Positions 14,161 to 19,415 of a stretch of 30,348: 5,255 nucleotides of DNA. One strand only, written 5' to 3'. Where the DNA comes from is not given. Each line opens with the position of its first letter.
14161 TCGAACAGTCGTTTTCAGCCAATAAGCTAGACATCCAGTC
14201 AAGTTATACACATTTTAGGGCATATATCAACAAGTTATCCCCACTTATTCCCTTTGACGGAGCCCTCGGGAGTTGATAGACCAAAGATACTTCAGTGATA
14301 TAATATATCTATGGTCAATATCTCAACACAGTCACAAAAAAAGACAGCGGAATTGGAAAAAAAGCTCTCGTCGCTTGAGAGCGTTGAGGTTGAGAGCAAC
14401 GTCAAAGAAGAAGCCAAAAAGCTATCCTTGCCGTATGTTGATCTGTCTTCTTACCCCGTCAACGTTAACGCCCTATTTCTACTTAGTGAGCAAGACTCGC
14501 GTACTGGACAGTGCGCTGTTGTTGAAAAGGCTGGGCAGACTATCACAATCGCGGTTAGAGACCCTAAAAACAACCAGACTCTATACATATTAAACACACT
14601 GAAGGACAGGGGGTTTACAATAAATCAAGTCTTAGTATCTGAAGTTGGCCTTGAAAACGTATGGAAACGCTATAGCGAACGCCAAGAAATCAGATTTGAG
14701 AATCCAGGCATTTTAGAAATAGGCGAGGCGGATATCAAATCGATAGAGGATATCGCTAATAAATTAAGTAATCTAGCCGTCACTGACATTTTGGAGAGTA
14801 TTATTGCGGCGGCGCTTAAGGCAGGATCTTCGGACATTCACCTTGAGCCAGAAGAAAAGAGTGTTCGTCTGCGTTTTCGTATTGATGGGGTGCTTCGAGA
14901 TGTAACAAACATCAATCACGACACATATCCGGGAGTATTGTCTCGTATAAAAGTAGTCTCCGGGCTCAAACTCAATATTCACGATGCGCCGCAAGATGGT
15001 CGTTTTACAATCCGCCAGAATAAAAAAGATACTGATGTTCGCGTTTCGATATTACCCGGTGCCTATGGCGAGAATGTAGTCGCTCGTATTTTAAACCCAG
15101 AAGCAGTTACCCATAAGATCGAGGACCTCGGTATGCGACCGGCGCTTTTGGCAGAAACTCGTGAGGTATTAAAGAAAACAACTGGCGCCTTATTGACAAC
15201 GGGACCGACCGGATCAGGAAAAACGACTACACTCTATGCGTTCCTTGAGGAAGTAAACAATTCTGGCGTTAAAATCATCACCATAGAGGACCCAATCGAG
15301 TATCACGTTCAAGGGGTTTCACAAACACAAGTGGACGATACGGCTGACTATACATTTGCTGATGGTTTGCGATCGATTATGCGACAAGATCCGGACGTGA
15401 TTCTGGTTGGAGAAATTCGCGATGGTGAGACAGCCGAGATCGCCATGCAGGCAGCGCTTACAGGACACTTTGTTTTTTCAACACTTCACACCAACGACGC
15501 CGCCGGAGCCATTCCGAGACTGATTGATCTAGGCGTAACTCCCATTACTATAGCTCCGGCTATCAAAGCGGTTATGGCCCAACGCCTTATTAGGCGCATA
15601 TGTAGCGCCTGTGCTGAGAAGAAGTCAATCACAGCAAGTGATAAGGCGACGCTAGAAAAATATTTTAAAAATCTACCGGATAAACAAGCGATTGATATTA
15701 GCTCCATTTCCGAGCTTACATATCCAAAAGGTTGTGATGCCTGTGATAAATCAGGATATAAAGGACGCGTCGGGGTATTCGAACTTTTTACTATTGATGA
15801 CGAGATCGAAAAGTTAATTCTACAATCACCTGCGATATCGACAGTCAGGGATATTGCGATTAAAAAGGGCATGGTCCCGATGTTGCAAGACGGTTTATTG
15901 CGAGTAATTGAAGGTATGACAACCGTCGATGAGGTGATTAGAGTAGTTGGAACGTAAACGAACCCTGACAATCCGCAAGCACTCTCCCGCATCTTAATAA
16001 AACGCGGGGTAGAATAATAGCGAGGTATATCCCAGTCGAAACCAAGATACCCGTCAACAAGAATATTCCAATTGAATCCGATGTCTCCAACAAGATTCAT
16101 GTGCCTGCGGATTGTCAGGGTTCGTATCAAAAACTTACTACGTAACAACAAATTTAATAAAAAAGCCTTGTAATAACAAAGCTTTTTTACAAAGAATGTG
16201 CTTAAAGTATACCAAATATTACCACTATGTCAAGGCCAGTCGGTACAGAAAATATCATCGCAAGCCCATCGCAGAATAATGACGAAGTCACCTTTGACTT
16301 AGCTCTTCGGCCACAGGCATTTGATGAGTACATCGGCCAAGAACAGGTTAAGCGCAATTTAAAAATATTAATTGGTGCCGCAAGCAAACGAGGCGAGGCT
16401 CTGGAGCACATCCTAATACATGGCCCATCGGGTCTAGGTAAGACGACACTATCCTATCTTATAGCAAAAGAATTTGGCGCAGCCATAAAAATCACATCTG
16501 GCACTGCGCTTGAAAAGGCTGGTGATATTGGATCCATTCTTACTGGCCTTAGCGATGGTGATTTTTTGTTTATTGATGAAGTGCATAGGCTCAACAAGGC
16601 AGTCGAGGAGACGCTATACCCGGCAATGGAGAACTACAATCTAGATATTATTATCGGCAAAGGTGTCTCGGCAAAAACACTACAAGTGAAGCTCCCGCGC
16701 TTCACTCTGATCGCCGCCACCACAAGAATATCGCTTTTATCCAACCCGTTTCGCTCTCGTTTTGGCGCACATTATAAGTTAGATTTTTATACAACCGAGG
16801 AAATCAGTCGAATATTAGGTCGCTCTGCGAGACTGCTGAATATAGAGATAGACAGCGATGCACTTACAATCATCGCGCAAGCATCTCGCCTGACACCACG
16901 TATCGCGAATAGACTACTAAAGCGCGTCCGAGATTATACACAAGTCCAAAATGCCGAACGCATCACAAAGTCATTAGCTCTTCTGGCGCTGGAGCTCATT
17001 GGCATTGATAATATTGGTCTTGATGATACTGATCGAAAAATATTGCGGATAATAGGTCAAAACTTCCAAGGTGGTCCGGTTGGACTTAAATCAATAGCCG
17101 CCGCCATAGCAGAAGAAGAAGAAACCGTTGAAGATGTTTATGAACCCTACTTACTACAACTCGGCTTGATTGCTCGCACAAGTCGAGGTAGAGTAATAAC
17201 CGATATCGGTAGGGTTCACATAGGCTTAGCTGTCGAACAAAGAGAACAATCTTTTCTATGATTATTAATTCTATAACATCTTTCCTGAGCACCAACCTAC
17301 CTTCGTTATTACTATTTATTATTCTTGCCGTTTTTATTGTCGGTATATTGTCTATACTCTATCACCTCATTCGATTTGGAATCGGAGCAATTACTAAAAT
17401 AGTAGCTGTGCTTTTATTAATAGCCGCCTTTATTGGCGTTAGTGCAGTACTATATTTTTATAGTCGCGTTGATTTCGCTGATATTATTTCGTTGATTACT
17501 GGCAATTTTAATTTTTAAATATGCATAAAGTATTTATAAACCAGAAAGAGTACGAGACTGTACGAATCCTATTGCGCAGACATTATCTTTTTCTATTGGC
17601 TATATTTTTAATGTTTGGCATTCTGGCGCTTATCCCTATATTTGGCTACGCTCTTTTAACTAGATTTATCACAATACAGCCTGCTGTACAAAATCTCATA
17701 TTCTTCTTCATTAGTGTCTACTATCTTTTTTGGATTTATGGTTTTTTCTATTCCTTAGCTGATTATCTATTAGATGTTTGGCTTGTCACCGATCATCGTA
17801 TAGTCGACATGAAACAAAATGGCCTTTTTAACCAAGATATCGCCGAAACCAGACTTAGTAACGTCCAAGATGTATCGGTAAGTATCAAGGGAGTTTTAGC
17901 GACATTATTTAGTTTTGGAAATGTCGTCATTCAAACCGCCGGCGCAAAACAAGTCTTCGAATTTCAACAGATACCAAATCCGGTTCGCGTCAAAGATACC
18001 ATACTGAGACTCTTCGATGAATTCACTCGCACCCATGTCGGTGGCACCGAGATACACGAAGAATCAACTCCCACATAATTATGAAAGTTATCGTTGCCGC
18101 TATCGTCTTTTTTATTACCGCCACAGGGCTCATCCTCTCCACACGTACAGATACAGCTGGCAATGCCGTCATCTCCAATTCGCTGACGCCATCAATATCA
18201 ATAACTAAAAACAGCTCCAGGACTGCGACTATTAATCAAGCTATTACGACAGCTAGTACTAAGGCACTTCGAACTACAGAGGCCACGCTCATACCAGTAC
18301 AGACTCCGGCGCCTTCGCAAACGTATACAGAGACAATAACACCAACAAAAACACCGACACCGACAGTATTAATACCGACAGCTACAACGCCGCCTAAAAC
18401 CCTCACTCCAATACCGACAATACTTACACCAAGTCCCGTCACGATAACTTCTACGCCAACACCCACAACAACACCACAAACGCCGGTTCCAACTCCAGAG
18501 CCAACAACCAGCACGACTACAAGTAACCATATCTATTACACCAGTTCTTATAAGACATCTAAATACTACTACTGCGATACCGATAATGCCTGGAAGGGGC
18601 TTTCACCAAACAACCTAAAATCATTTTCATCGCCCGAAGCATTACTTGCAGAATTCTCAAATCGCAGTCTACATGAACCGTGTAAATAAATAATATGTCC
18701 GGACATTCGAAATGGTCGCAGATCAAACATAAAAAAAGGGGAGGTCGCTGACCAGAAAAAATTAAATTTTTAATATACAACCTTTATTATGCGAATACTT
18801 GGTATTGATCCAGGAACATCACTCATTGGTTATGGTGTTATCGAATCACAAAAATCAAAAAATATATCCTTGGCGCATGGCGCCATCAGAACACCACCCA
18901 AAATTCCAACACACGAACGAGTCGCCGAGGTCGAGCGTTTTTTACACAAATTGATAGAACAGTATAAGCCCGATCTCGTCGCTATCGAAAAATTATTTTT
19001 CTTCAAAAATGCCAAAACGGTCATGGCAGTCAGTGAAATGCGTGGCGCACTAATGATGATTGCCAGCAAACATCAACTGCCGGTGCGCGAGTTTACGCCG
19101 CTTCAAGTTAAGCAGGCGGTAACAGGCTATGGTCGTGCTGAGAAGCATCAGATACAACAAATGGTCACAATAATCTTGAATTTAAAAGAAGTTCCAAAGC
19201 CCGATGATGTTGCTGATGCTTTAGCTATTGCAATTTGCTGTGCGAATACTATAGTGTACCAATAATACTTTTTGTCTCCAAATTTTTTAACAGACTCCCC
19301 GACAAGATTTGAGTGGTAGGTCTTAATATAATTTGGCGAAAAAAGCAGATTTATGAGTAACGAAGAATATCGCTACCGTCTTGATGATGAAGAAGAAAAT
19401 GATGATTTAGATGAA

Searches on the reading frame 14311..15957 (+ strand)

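Call 35: search_protein_families(library=pfam, proteins=[window:14311-15957:+], max_evalue=0.001)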
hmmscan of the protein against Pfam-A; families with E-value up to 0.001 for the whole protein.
window:14311-15957:+ (548 aa): 2 families
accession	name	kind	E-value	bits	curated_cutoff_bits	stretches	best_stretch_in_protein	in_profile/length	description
PF00437.27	T2SSE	-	9.1e-120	400.1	24.9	1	157-544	8-370/370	Type II/IV secretion system protein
PF25199.1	nSTAND_NTPase5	-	0.00063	20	34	0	289-357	39-109/145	Novel STAND NTPase 5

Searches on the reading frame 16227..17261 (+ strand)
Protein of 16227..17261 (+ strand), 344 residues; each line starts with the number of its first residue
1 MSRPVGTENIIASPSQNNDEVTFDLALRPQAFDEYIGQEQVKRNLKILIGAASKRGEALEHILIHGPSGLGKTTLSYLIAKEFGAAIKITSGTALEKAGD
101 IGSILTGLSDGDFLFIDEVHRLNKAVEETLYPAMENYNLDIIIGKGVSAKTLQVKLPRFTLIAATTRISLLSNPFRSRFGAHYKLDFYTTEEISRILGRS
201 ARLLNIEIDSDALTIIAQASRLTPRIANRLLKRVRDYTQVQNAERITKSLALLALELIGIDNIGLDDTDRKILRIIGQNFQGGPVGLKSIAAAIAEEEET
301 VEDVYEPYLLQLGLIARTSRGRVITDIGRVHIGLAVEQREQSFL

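Call 35: search_protein_families(library=pfam, proteins=[window:16227-17261:+], max_evalue=0.001)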
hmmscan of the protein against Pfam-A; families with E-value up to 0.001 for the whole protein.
window:16227-17261:+ (344 aa): 10 families
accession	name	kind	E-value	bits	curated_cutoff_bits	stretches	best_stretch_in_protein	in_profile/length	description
PF05496.18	RuvB_N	-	7.4e-68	227.7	27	1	27-185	1-159/159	Holliday junction DNA helicase RuvB P-loop domain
PF05491.19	RuvB_C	-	4.2e-25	87.9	24.7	1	263-332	2-71/72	RuvB C-terminal winged helix domain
PF17864.7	AAA_lid_4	-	3.9e-24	84.6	27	1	188-261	1-74/74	RuvB AAA lid domain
PF00004.35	AAA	-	5.4e-16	59.7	21.2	1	62-185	1-129/131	ATPase family associated with various cellular activities (AAA)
PF07728.20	AAA_5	-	1.2e-08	35.5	22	1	61-179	1-139/139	AAA domain (dynein-related subfamily)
PF13173.12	AAA_14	-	0.00012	22.5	27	1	62-143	5-95/129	AAA domain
PF13191.12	AAA_16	-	0.00016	22.7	32.6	0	36-84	3-49/167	AAA ATPase domain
PF06068.19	TIP49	-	0.00053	19.7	23.8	0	33-91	24-82/347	TIP49 P-loop domain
PF00910.28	RNA_helicase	-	0.00094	20.1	21.5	0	62-137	1-78/105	RNA helicase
PF00158.32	Sigma54_activat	-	0.00097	19.3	20.2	0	108-145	91-127/168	Sigma-54 interaction domain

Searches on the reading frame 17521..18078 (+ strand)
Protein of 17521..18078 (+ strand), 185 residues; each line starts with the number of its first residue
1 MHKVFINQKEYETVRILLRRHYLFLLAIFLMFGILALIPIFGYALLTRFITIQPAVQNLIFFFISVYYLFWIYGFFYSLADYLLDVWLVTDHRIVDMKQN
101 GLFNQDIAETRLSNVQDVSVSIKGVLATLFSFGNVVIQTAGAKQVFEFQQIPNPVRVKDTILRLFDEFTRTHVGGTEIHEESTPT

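Call 35: search_protein_families(library=pfam, proteins=[window:17521-18078:+], max_evalue=0.001)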
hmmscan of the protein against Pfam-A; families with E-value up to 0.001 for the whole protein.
window:17521-18078:+ (185 aa): 1 family
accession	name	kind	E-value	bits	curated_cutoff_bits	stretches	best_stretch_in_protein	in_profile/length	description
PF03703.20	bPH_2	-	9.1e-07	29.5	22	1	89-161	8-78/78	Bacterial PH domain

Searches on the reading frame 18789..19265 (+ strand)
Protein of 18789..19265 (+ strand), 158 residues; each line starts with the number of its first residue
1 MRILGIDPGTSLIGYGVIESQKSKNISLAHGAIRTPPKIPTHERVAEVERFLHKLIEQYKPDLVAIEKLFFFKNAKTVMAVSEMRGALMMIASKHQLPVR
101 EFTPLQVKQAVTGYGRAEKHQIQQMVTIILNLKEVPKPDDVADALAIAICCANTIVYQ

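Call 10: find_encoding_contigs(protein=window:18789-19265:+, flank=3000, max_places=6)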
Protein window:18789-19265:+ (158 aa): no gene with exactly this product is on record in the collection.

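Call 11: find_related_loci(query=window:18789-19262:+, collection=genome_contigs, flank=3000)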
Query window:18789-19262:+ (158 aa) in genome_contigs; peptide patterns used: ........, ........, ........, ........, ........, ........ (x = any residue, [..] = any of these).
600 stretches matched a pattern (row limit reached: there are more); 518 encode a relative of the query (tblastn E <= 1e-3); the best 80 are kept; 80 distinct loci.
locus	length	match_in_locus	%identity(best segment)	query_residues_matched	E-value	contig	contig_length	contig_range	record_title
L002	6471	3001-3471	54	3-158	2e-54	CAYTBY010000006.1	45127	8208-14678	MAG TPA_asm: uncultured Candidatus Saccharibacteria bacterium isolate SRP178908_co1_2 genome assembly, contig: NODE_422_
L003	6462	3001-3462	54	1-154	2e-54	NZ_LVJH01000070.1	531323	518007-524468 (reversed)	Paenibacillus glacialis strain DSM 22343 PGLA70, whole genome shotgun sequence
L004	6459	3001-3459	57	3-156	8e-54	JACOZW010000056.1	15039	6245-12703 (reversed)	MAG: Candidatus Yanofskybacteria bacterium isolate NC_groundwater_215_Ag_S-0.1um_42_10 S4_GD2017_2_S1_scaffold_2589, who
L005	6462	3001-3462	53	1-154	5e-54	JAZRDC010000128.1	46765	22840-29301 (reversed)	MAG: Clostridia bacterium isolate T1900045507_YK20190201.MAGScoT_cleanbin_000003 SGB_7543_k141_2270851, whole genome sho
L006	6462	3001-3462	54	1-154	2e-53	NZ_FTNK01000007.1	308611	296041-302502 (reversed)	Paenibacillus macquariensis strain ATCC 23464, whole genome shotgun sequence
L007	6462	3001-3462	54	1-154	1e-53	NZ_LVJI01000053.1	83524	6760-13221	Paenibacillus antarcticus strain CECT 5836 PBAT53, whole genome shotgun sequence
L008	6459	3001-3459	60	1-153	5e-53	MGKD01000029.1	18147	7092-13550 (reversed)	MAG: Candidatus Yanofskybacteria bacterium RIFCSPHIGHO2_12_FULL_45_19b rifcsphigho2_12_scaffold_7253, whole genome shotg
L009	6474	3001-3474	54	1-158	9e-53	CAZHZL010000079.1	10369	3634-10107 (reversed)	MAG TPA_asm: uncultured Oscillospiraceae bacterium isolate SRP315200_co1_221 genome assembly, contig: NODE_14388_length_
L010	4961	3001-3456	52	3-154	1e-52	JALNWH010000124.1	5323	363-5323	MAG: Bacillota bacterium isolate SO_2016_LW2 bin 104 scaffold36191_LW138R_2016, whole genome shotgun sequence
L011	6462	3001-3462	53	1-154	2e-52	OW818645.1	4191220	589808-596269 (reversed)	metagenome genome assembly, chromosome: 1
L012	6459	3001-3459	56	1-153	2e-52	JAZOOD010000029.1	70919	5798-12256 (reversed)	MAG: Clostridia bacterium isolate T1900045634_YK20190328.MAGScoT_cleanbin_000002 SGB_8073_k141_2006356, whole genome sho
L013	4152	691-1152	53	1-154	2e-52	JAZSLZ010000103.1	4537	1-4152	MAG: Clostridia bacterium isolate T1900044556_TS20190022.MAGScoT_cleanbin_000014 SGB_301_k141_2662952, whole genome shot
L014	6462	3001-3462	51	1-154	3e-52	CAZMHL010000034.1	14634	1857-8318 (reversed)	MAG TPA_asm: uncultured Eubacteriales bacterium isolate SRP315200_co2_208 genome assembly, contig: NODE_4740_length_1463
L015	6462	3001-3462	52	1-154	8e-52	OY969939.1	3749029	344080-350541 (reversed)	MAG: uncultured Eubacteriales bacterium isolate MFD03899.bin.2.43 genome assembly, chromosome: 1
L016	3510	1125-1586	53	1-154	7e-52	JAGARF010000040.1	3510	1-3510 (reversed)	MAG: Clostridia bacterium isolate RGIG8700 Water_deer_Colon-3__c79625, whole genome shotgun sequence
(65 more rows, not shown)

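Call 17: find_homologous_proteins(query=window:18789-19262:+, max_evalue=1e-30)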
Query window:18789-19262:+ (158 aa): 7861 proteins with E <= 1e-30 among 8000 candidates; the best 120 are listed.
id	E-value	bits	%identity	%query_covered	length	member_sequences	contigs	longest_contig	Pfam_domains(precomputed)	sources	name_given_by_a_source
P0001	3.8e-97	340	100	100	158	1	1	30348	PF02075.24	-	-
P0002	9.4e-70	251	73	100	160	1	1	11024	PF02075.24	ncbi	-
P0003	4.8e-61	223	68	99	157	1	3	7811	PF02075.24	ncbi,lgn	-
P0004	5.4e-61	223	65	99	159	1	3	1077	PF02075.24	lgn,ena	-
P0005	1.2e-60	222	66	99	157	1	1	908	PF02075.24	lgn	-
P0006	4.5e-60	220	65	97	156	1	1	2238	PF02075.24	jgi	-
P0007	4.5e-60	220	63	99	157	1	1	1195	PF02075.24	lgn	-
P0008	1.7e-59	218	68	99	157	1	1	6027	PF02075.24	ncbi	-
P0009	5.8e-59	216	63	99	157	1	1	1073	PF02075.24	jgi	jgi:crossover junction endodeoxyribonuclease RuvC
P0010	9.1e-59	216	65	97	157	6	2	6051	PF02075.24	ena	-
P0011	1.9e-58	214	62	100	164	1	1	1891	PF02075.24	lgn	-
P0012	3.0e-58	214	63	99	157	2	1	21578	PF02075.24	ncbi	-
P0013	4.9e-58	213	64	99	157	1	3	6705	PF02075.24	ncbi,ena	-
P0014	6.3e-58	213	62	99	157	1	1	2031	PF02075.24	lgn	-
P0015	6.9e-58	213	64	99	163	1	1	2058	PF02075.24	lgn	-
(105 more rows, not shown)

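Call 18: find_encoding_contigs(protein=P0002, flank=4000, max_places=3)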
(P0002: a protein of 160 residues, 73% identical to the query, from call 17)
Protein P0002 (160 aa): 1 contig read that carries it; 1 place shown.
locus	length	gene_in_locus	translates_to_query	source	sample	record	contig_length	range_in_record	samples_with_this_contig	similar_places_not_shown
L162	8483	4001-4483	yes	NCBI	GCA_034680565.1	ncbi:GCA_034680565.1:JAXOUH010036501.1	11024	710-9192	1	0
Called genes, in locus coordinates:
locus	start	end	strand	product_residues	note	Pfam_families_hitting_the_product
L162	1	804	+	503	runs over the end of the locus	?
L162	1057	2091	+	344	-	PF05496:RuvB_N, PF06068:TIP49 (faint), PF00004:AAA, PF07728:AAA_5 (weak), PF17864:AAA_lid_4, PF05491:WHD_RuvB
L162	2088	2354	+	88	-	-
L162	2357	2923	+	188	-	PF03703:bPH_2 (weak)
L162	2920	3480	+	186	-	-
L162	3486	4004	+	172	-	PF20772:TACO1_YebC_N, PF01709:Transcrip_reg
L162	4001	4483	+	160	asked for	PF02075:RuvC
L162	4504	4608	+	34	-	-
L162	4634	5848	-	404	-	PF00579:tRNA-synt_1b, PF22421:SYY_C-terminal (weak), PF01479:S4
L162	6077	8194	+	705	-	PF00912:Transgly, PF00905:Transpeptidase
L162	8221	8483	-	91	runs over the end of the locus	-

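Call 19: find_encoding_contigs(protein=P0003, flank=4000, max_places=3)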
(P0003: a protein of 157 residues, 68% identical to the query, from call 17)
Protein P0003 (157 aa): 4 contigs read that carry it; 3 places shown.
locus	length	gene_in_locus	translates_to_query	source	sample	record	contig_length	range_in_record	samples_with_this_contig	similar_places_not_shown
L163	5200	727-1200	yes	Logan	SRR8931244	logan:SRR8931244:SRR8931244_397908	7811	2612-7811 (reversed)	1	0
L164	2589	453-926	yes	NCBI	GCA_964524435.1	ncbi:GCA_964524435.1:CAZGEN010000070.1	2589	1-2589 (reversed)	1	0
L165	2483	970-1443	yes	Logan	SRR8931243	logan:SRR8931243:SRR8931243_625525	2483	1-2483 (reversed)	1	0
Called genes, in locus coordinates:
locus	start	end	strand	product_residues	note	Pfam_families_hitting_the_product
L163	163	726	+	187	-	PF20772:TACO1_YebC_N, PF01709:Transcrip_reg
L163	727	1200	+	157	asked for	PF02075:RuvC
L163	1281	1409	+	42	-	-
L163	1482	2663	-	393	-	PF00579:tRNA-synt_1b, PF22421:SYY_C-terminal (weak), PF01479:S4 (weak)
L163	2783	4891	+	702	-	PF00912:Transgly, PF00905:Transpeptidase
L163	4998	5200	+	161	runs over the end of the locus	PF01923:Cob_adeno_trans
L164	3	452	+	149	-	?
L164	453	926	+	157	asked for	PF02075:RuvC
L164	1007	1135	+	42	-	-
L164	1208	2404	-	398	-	PF00579:tRNA-synt_1b, PF22421:SYY_C-terminal (weak), PF01479:S4 (faint)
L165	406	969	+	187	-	PF20772:TACO1_YebC_N, PF01709:Transcrip_reg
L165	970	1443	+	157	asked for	PF02075:RuvC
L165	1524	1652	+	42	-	-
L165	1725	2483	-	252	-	?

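Call 20: find_encoding_contigs(protein=P0008, flank=4000, max_places=3)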
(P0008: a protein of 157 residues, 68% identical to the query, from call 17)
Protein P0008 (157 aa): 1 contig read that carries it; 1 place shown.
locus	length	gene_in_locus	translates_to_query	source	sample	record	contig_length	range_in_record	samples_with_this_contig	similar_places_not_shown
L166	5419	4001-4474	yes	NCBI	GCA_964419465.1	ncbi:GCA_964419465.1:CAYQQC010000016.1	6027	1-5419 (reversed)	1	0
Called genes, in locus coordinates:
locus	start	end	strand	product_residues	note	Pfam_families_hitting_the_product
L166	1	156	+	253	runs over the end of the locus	?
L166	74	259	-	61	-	-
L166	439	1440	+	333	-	PF05496:RuvB_N, PF00004:AAA, PF07728:AAA_5 (weak), PF17864:AAA_lid_4, PF05491:WHD_RuvB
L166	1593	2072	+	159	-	-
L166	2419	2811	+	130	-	-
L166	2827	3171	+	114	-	-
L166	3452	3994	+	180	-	PF20772:TACO1_YebC_N, PF01709:Transcrip_reg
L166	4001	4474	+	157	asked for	PF02075:RuvC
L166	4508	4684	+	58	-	-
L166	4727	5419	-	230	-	?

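Call 35: search_protein_families(library=pfam, proteins=[window:18789-19265:+], max_evalue=0.001)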
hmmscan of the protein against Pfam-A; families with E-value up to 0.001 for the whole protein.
window:18789-19265:+ (158 aa): 1 family
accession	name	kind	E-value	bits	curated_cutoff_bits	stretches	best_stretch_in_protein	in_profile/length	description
PF02075.23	RuvC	-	8.2e-50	169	22.2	1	3-150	1-147/148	Crossover junction endodeoxyribonuclease RuvC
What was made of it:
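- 18789..19265 (+): ruvC (Holliday-junction resolvase), the conserved upstream neighbour of the small acidic gene. Pfam RuvC E = 8e-50 (call 35).
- Checked: The flanking genes are ruvC (18789-19265) and convergent tyrS (19746-20969) (call 35).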
